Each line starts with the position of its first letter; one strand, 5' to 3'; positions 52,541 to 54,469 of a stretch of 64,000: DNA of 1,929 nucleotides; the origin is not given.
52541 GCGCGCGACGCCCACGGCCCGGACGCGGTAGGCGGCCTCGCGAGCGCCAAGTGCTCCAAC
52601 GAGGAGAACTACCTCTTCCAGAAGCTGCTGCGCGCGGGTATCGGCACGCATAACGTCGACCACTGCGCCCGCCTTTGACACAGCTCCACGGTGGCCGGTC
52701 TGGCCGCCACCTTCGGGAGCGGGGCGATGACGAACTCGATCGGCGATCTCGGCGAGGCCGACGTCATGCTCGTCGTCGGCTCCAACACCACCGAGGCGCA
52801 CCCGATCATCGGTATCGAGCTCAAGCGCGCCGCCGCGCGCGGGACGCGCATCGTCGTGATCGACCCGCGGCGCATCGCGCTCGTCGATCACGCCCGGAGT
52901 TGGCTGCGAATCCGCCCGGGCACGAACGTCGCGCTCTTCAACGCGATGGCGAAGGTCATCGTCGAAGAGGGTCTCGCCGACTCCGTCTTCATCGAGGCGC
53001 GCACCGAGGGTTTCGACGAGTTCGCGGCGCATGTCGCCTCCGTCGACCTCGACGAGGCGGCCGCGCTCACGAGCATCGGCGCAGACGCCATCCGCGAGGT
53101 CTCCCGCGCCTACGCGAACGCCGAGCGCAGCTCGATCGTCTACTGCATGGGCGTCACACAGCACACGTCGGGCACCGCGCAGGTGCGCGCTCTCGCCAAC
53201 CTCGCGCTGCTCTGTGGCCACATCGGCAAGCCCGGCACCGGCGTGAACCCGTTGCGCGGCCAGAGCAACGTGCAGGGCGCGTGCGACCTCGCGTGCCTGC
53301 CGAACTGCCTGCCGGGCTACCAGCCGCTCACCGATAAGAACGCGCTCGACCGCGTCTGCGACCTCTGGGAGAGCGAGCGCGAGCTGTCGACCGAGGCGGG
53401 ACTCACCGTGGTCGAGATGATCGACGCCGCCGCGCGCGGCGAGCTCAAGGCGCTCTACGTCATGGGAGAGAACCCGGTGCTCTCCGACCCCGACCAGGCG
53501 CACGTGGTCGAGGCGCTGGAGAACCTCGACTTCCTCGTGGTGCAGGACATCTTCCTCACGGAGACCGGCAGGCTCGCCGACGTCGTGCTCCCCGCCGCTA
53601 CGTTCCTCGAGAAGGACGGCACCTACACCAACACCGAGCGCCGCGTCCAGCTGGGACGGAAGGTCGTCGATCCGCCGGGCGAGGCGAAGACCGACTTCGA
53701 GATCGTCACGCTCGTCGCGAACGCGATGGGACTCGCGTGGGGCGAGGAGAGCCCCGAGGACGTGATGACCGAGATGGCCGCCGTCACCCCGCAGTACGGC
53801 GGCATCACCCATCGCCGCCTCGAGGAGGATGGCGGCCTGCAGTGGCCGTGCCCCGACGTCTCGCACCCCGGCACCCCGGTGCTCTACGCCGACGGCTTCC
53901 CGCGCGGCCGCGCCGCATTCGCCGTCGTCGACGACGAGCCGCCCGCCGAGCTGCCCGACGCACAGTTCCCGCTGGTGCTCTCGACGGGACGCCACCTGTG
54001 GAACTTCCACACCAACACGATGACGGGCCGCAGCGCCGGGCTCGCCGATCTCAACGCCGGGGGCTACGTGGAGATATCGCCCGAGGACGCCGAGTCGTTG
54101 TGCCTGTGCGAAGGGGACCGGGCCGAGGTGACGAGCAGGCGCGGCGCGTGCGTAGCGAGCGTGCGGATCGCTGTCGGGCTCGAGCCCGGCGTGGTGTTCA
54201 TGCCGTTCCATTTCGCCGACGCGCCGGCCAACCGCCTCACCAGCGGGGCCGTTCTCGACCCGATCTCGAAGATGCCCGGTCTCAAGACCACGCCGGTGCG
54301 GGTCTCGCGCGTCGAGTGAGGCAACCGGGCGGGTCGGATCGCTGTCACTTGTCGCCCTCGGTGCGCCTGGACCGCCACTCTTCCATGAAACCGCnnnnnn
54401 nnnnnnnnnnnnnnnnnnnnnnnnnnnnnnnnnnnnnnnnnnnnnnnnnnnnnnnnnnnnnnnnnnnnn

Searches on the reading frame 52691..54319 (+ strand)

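Call 68: search_protein_families(library=pfam, proteins=[window:52691-54319:+], max_evalue=0.00001)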
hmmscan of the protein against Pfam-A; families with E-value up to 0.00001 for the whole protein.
window:52691-54319:+ (542 aa): 2 families
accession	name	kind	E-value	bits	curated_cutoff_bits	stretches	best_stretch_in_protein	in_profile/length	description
PF00384.28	Molybdopterin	-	7.2e-65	219.8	24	1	12-343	97-351/353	Molybdopterin oxidoreductase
PF01568.27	Molydop_binding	-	4.6e-28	97.9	26.8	1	428-535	1-110/110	Molydopterin dinucleotide binding domain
